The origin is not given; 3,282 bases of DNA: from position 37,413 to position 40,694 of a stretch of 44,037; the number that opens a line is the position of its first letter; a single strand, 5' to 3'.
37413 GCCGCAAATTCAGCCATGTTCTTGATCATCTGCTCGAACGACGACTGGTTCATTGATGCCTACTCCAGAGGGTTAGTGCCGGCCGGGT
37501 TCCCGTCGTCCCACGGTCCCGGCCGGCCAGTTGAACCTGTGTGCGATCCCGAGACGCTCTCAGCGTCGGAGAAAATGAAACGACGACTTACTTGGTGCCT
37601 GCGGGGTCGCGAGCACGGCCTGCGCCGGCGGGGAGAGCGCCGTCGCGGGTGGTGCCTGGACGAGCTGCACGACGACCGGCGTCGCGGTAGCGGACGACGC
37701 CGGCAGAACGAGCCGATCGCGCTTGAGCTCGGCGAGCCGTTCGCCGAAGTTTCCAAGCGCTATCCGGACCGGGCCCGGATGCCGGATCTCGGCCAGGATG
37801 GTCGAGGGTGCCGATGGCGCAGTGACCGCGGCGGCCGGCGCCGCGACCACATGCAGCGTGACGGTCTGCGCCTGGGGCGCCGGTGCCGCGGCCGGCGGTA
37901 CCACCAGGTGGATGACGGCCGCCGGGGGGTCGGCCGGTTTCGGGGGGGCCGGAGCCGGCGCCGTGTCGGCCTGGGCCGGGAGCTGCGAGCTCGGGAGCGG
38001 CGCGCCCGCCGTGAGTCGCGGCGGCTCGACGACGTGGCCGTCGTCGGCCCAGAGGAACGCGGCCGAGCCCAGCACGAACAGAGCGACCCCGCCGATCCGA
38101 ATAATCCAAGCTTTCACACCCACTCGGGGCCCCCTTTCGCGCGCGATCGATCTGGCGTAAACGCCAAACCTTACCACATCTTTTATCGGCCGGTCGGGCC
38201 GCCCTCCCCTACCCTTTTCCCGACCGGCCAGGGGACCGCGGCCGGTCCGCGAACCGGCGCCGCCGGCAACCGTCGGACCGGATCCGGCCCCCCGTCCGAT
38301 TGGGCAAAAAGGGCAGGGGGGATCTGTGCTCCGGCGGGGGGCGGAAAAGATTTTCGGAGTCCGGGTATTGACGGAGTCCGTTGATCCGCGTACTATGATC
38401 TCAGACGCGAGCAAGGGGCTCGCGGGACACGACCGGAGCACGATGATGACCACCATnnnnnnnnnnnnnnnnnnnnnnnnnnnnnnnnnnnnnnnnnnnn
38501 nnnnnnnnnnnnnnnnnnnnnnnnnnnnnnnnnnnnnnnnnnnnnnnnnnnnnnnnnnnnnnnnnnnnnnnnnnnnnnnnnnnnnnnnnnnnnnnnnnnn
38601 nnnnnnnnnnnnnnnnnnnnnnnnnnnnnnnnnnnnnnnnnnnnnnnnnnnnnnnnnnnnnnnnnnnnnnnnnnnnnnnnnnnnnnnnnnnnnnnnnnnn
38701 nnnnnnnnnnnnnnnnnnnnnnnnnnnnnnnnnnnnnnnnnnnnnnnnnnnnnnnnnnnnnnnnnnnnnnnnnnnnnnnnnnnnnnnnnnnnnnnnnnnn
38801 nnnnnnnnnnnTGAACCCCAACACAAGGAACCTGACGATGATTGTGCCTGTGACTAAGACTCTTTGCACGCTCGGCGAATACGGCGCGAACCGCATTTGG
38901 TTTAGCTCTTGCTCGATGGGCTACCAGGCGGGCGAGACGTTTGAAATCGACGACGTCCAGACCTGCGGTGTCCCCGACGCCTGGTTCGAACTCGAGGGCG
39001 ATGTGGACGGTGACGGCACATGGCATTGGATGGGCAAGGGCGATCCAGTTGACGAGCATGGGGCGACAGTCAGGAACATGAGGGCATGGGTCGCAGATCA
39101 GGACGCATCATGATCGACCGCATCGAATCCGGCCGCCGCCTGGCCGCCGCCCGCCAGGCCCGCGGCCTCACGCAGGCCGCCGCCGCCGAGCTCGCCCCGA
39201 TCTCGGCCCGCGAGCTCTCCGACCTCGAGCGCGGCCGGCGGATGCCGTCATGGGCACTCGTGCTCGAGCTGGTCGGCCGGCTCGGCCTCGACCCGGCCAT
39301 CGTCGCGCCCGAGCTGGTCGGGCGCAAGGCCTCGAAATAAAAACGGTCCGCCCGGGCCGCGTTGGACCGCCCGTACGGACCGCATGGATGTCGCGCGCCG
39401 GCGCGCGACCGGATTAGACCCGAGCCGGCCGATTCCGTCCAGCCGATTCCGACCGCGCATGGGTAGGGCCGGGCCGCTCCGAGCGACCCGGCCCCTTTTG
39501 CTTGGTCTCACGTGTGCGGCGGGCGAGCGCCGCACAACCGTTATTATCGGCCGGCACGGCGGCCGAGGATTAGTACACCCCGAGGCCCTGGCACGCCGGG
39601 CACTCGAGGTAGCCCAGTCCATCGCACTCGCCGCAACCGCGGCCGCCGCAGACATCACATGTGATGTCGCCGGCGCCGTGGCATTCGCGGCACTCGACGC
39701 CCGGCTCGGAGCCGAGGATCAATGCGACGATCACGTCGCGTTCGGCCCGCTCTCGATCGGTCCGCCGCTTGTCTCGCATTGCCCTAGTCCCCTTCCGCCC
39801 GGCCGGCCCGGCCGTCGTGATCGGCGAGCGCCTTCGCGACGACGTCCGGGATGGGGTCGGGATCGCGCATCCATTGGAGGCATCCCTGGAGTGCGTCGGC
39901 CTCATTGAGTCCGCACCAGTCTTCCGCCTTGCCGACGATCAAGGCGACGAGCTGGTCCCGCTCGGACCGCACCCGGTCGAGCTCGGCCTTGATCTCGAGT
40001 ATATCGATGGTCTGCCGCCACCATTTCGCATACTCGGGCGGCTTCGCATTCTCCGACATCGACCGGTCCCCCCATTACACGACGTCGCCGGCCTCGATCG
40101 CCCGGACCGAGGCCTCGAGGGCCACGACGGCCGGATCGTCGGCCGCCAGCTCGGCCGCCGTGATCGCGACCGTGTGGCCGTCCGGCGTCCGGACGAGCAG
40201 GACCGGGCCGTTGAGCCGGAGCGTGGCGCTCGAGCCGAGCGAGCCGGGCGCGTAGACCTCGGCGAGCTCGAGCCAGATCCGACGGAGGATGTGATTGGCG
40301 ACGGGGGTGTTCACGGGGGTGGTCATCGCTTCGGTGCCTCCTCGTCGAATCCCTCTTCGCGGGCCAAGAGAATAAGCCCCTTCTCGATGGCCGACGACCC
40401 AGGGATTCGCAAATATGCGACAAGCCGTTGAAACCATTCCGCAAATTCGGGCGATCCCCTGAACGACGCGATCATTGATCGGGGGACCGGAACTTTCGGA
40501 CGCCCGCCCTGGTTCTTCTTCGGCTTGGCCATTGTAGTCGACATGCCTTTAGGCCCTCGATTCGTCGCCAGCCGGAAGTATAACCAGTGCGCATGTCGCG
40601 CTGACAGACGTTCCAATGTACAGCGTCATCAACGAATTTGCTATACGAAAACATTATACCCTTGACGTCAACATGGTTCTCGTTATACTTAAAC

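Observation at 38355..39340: Anti-CRISPR/aca-style anti-defence cassette: operator-flanked strong promoter, two small acidic proteins, terminal XRE HTH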

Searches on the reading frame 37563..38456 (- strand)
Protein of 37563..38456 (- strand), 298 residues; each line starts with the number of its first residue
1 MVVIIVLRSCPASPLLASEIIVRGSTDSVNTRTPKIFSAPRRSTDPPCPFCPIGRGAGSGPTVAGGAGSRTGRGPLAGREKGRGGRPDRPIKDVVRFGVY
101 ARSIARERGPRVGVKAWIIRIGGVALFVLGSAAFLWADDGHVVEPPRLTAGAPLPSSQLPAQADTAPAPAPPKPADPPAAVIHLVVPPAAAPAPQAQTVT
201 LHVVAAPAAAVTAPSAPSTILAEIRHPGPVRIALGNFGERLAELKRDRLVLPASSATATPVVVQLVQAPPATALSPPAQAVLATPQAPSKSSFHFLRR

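Call 6: search_protein_families(library=pfam, proteins=[window:37563-38456:-], max_evalue=0.1)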
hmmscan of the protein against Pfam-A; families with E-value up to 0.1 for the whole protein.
window:37563-38456:- (298 aa): 0 families

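Call 7: search_protein_families(library=phrogs, proteins=[window:37563-38456:-], max_evalue=0.1)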
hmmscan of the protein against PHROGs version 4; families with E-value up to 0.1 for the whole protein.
window:37563-38456:- (298 aa): 0 families

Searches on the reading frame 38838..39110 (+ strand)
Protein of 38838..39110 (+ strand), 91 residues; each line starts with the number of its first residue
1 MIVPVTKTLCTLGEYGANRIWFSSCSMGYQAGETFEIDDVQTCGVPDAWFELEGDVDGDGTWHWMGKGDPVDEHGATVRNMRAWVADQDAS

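Call 6: search_protein_families(library=pfam, proteins=[window:38838-39110:+], max_evalue=0.1)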
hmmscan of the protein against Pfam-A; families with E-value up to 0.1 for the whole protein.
window:38838-39110:+ (91 aa): 0 families

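Call 7: search_protein_families(library=phrogs, proteins=[window:38838-39110:+], max_evalue=0.1)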
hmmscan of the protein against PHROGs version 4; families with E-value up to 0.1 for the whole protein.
window:38838-39110:+ (91 aa): 0 families

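Call 14: find_homologous_proteins(query=window:38838-39110:+, max_evalue=0.01)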
Query window:38838-39110:+ (91 aa): 1 proteins with E <= 0.01 among 2 candidates.
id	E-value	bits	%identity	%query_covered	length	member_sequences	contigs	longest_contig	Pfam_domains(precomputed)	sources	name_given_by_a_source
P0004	9.6e-59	214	100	100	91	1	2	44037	-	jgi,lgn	jgi:hypothetical protein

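Call 74: search_protein_families(library=ncbifam, proteins=[window:38838-39110:+], max_evalue=0.01)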
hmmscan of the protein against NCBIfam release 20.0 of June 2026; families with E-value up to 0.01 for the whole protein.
window:38838-39110:+ (91 aa): 0 families

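Call 75: search_solved_structures(query=window:38838-39110:+, max_evalue=10)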
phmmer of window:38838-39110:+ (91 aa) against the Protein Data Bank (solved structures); distinct sequences matched with E-value up to 10: 1.
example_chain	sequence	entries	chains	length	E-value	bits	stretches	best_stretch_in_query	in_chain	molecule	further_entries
9if5_A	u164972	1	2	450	0.92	12.8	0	40-71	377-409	Integrase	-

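Call 76: find_related_loci(query=window:38838-39110:+, collection=viral_contigs, flank=5000)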
Query window:38838-39110:+ (91 aa) in viral_contigs; peptide patterns used: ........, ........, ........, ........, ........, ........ (x = any residue, [..] = any of these).
6 stretches matched a pattern, but none encodes a relative of the query by tblastn (E <= 1e-3).

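Call 77: find_encoding_contigs(protein=P0004, flank=10000, max_places=4)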
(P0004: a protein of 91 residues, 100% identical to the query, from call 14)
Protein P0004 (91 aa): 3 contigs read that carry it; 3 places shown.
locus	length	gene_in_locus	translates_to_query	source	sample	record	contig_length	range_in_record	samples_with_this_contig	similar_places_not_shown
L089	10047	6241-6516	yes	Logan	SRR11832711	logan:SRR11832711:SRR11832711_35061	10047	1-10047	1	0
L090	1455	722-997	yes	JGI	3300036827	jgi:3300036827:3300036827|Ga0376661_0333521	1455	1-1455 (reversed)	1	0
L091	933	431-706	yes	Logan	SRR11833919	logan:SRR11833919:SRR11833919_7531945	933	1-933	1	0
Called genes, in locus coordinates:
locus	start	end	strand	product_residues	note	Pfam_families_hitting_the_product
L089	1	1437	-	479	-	?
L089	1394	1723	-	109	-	-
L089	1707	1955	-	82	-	-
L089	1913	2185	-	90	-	-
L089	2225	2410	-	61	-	-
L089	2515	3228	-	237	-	PF00413:Peptidase_M10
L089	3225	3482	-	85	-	-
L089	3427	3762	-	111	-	-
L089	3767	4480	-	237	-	-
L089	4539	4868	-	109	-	-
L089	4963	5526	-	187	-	-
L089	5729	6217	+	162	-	-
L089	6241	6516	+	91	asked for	-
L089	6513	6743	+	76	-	PF13560:HTH_31, PF12844:HTH_19 (weak), PF01381:HTH_3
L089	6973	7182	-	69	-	-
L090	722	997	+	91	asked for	-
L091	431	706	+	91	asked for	-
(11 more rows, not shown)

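Call 85: search_protein_families(library=padloc, proteins=[window:38838-39110:+], max_evalue=0.01)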
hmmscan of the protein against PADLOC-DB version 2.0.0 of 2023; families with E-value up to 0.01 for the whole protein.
window:38838-39110:+ (91 aa): 0 families

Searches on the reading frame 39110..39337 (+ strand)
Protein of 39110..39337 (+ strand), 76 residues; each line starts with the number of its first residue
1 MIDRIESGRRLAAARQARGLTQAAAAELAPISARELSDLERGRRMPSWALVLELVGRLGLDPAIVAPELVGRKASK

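Call 6: search_protein_families(library=pfam, proteins=[window:39110-39337:+], max_evalue=0.1)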
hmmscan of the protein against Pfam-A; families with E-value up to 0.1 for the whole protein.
window:39110-39337:+ (76 aa): 5 families
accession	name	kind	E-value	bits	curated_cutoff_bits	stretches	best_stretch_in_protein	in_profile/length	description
PF13560.12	HTH_31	-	1e-13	51.8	27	1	8-65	3-61/64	Helix-turn-helix domain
PF01381.28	HTH_3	-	1.6e-09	38.1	23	1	11-63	1-53/55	Helix-turn-helix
PF12844.13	HTH_19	-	7.1e-06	26.3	30.2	1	8-61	1-54/64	Helix-turn-helix domain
PF13744.12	HTH_37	-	0.00024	21.3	27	1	7-43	19-55/80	Helix-turn-helix domain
PF13413.12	HTH_25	-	0.00071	19.8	24.6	1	10-43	1-34/62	Helix-turn-helix domain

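Call 7: search_protein_families(library=phrogs, proteins=[window:39110-39337:+], max_evalue=0.1)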
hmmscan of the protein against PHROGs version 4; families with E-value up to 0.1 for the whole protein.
window:39110-39337:+ (76 aa): 18 families
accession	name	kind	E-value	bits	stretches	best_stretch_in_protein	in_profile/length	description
phrog_5823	-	transcription regulation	3.9e-08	33.8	1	6-61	6-62/404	transcriptional regulator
phrog_1373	-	transcription regulation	1.4e-07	32.7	1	11-69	68-126/166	transcriptional regulator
phrog_8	-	transcription regulation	3.4e-06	27.7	1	7-62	162-212/346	transcriptional regulator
phrog_2104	-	unknown function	4.8e-06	27.7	1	10-50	43-83/103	-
phrog_2439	-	transcription regulation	5e-06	26.6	1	7-59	8-60/367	transcriptional regulator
phrog_7241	-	transcription regulation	7.9e-06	26.9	1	8-50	63-105/122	transcriptional regulator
phrog_4836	-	transcription regulation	1.4e-05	25.8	1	6-65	75-134/194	CII-like regulator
phrog_3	-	transcription regulation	5e-05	24.2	1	8-59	90-138/430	transcriptional repressor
phrog_2328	-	transcription regulation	7.8e-05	23.5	1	7-52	16-61/128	transcriptional repressor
phrog_638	-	transcription regulation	8.6e-05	23.4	1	11-66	8-64/145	transcriptional regulator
phrog_2967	-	transcription regulation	0.00087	19.9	1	7-64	11-68/225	transcriptional regulator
phrog_4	-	transcription regulation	0.0031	17.5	1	6-50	136-178/400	transcriptional repressor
phrog_2339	-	DNA, RNA and nucleotide metabolism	0.0033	18.4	1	9-59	28-79/98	HTH DNA binding protein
phrog_6831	-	transcription regulation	0.0038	18.2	1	17-49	16-49/68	transcriptional regulator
phrog_9908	-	DNA, RNA and nucleotide metabolism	0.0039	17.4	1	5-56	12-63/282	DNA binding protein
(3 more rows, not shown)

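Call 54: search_solved_structures(query=window:39110-39337:+, max_evalue=0.01)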
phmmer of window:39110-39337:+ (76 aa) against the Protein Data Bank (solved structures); distinct sequences matched with E-value up to 0.01: 10.
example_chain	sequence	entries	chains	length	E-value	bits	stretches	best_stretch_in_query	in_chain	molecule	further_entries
6rnz_A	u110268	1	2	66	3.4e-05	27.4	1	9-58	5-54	HTH-type transcriptional regulator DdrOC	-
8tac_A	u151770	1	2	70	5.6e-05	26.7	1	7-59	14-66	DBP48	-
6rnx_A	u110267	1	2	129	6.9e-05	26.4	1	9-58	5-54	HTH-type transcriptional regulator DdrOC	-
6rmq_A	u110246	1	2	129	6.9e-05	26.4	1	9-58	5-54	HTH-type transcriptional regulator DdrOC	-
6jq1_A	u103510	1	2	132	0.00014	25.4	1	9-58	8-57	Transcriptional regulator, XRE family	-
1y7y_A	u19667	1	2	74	0.0003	24.4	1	3-63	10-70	C.AhdI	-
7t8i_A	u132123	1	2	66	0.00075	23.1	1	7-55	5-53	Phage element (ICEBs1)transcriptional regulator (Xre family)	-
7n1n_B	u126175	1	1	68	0.0022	21.6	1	7-61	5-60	ComR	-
7n10_B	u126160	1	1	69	0.0024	21.5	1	7-61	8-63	ComR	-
3f51_A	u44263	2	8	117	0.0071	20.1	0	8-73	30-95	Clp gene regulator (ClgR)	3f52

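Call 74: search_protein_families(library=ncbifam, proteins=[window:39110-39337:+], max_evalue=0.01)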
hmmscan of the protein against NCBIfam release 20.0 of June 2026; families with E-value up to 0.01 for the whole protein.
window:39110-39337:+ (76 aa): 7 families
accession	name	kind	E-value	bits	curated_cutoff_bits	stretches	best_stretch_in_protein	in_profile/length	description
TIGR03070.1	couple_hipB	subfamily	4e-08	33.1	71.65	1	9-60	5-56/58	type II toxin-antitoxin system Y4mF family antitoxin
NF041951.1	phage_RstR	subfamily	5.5e-05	23.4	80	1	8-50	4-46/108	RstR family transcriptional repressor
NF007408.0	PRK09943.1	equivalog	0.00014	21.5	211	1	5-56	6-57/185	HTH-type transcriptional regulator PuuR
NF006015.0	PRK08154.1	subfamily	0.00015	21.1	204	1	8-54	32-78/314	anaerobic benzoate catabolism transcriptional regulator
NF041677.1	trans_regClgR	equivalog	0.0042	17.2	170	1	8-53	10-55/113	transcriptional regulator ClgR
TIGR03830.1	CxxCG_CxxCG_HTH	subfamily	0.0063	16.3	61.8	1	3-51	62-110/127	type II TA system antitoxin MqsA family protein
NF040522.1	VC1465_fam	subfamily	0.0071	16.4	70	1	13-50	3-41/111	VC1465 family Xer recombination activation factor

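Call 85: search_protein_families(library=padloc, proteins=[window:39110-39337:+], max_evalue=0.01)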
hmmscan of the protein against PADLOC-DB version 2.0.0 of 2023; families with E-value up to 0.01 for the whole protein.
window:39110-39337:+ (76 aa): 13 families
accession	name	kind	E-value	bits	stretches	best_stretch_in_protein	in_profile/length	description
PDLC02926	HTH_VI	-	8e-08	30.4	1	8-53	3-48/92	-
PDLC04142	capH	-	1.3e-06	27.4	1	8-74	8-70/103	capH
PDLC03949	RmrA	-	2.9e-06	24.4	1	9-61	5-57/363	-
PDLC03951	RmrA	-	8.7e-06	22.9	1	8-60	10-62/400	-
PDLC03954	RmrA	-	4.2e-05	20.6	1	7-62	11-66/380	-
PDLC03664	Control_protein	-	7.5e-05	21.1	1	3-62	10-69/74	control protein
PDLC03947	RmrA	-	0.00013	18.9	1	8-57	13-62/383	-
PDLC03948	RmrA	-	0.00029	17.8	1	8-61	10-63/397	-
PDLC03946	RmrA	-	0.00066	16.5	1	8-55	4-51/357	-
PDLC03955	RmrA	-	0.001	16.4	1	9-60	23-74/371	-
PDLC03953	RmrA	-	0.0011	16.2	1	6-47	5-46/373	-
PDLC03952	RmrA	-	0.0013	15.7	1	9-58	25-74/395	-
PDLC03944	RmrA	-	0.0014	15.7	1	7-59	7-59/384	-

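Call 91: search_solved_structures(query=window:39110-39337:+, max_evalue=5)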
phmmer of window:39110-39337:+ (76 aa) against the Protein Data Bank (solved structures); distinct sequences matched with E-value up to 5: 30.
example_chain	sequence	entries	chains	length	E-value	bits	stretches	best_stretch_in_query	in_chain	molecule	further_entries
6rnz_A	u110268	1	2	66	3.4e-05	27.4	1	9-58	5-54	HTH-type transcriptional regulator DdrOC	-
8tac_A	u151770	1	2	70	5.6e-05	26.7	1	7-59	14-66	DBP48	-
6rnx_A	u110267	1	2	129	6.9e-05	26.4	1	9-58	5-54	HTH-type transcriptional regulator DdrOC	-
6rmq_A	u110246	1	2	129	6.9e-05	26.4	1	9-58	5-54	HTH-type transcriptional regulator DdrOC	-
6jq1_A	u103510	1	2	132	0.00014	25.4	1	9-58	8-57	Transcriptional regulator, XRE family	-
1y7y_A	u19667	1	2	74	0.0003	24.4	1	3-63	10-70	C.AhdI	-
7t8i_A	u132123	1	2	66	0.00075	23.1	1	7-55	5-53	Phage element (ICEBs1)transcriptional regulator (Xre family)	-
7n1n_B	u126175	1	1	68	0.0022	21.6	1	7-61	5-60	ComR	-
7n10_B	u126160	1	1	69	0.0024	21.5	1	7-61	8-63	ComR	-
3f51_A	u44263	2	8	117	0.0071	20.1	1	8-73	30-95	Clp gene regulator (ClgR)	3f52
6af3_B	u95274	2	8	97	0.022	18.5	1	9-66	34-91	HigA antitoxin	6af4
9k3w_A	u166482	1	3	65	0.048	17.4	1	9-60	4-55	Transcriptional regulator, PbsX family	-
4ghj_A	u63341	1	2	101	0.069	16.9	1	6-45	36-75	Probable transcriptional regulator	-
1y9q_A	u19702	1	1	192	0.072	16.9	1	9-56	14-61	transcriptional regulator, HTH_3 family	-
2b5a_A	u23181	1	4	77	0.081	16.7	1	6-55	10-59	C.BclI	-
7xi5_A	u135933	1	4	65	0.35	14.7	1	11-46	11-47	Transcriptional regulator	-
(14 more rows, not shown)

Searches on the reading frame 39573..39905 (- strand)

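Call 6: search_protein_families(library=pfam, proteins=[window:39573-39905:-], max_evalue=0.1)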
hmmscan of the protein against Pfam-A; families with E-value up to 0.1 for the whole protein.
window:39573-39905:- (111 aa): 2 families
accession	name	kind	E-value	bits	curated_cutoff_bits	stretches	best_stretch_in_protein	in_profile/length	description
PF25436.1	BSD2_CRD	-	0.004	17.8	27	0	91-110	5-24/69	BSD2 cysteine rich domain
PF00684.25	DnaJ_CXXCXGXG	-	0.082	13.6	32.7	0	71-90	43-65/65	DnaJ central domain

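Call 7: search_protein_families(library=phrogs, proteins=[window:39573-39905:-], max_evalue=0.1)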
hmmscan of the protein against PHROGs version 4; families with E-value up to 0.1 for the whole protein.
window:39573-39905:- (111 aa): 1 family
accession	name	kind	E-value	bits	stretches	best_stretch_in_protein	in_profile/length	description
phrog_15608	-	unknown function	0.04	15.1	1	69-109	103-139/143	-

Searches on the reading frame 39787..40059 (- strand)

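Call 6: search_protein_families(library=pfam, proteins=[window:39787-40059:-], max_evalue=0.1)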
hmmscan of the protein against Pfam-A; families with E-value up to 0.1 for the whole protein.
window:39787-40059:- (91 aa): 0 families

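Call 7: search_protein_families(library=phrogs, proteins=[window:39787-40059:-], max_evalue=0.1)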
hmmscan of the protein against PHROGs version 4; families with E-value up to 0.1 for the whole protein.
window:39787-40059:- (91 aa): 0 families

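Call 85: search_protein_families(library=padloc, proteins=[window:39787-40059:-], max_evalue=0.01)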
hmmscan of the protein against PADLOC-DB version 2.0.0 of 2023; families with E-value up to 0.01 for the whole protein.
window:39787-40059:- (91 aa): 1 family
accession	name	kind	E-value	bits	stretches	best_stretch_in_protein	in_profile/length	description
PDLC00901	JAB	-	0.0021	16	1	18-58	115-155/163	JAB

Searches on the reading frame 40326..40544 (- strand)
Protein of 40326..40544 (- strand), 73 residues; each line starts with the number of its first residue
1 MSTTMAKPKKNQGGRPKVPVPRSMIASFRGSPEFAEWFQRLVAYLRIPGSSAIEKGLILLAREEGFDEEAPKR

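Call 74: search_protein_families(library=ncbifam, proteins=[window:40326-40532:-], max_evalue=0.01)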
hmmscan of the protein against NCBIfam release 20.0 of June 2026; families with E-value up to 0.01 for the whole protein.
window:40326-40532:- (69 aa): 0 families

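Call 112: search_solved_structures(query=window:40326-40544:-, max_evalue=5)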
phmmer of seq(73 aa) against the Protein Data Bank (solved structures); distinct sequences matched with E-value up to 5: 1.
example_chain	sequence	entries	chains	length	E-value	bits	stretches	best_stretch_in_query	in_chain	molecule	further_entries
3r5y_A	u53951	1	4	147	0.88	13.5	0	23-43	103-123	Putative uncharacterized protein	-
